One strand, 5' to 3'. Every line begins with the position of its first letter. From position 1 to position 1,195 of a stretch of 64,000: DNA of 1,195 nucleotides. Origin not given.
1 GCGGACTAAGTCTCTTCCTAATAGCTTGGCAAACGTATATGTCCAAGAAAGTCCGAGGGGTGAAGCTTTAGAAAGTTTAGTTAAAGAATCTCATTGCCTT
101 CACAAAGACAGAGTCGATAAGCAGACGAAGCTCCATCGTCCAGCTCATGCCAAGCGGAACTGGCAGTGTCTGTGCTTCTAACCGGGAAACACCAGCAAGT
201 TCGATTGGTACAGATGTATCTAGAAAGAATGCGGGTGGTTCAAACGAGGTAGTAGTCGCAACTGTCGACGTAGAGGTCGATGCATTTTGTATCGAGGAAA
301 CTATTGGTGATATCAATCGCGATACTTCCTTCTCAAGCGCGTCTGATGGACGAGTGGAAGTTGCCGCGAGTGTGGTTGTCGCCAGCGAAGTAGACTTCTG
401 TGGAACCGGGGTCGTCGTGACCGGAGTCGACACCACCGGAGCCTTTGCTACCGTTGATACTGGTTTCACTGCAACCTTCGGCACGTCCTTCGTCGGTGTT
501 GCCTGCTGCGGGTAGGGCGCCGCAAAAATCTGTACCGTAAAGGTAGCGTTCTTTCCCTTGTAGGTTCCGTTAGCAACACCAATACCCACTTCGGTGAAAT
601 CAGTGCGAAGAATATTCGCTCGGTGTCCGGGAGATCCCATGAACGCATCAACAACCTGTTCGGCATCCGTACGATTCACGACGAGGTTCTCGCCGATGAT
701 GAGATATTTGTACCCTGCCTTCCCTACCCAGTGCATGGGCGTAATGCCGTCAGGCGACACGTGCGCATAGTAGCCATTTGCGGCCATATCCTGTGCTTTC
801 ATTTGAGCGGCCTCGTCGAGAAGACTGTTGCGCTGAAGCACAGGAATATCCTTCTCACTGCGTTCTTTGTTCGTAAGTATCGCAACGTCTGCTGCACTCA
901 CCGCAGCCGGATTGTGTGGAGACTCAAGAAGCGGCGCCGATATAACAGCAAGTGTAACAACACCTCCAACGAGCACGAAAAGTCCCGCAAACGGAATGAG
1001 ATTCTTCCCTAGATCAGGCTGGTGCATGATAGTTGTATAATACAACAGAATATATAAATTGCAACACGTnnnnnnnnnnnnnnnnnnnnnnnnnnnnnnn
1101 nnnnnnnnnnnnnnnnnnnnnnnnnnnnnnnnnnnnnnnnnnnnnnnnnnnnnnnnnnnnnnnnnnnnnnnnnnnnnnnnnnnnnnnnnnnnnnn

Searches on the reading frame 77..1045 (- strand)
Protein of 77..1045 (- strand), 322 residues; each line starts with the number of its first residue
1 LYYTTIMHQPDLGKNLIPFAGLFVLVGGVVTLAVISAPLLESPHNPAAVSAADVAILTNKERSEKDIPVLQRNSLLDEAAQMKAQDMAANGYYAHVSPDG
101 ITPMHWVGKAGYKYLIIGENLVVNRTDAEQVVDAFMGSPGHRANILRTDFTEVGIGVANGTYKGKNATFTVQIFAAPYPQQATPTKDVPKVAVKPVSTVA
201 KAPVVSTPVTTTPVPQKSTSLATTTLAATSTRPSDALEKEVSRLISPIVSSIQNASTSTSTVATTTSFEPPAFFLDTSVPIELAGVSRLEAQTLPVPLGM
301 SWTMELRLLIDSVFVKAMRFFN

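Call 20: find_encoding_contigs(protein=window:77-1045:-, flank=10000, max_places=6)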
Protein window:77-1045:- (322 aa): no gene with exactly this product is on record in the collection.
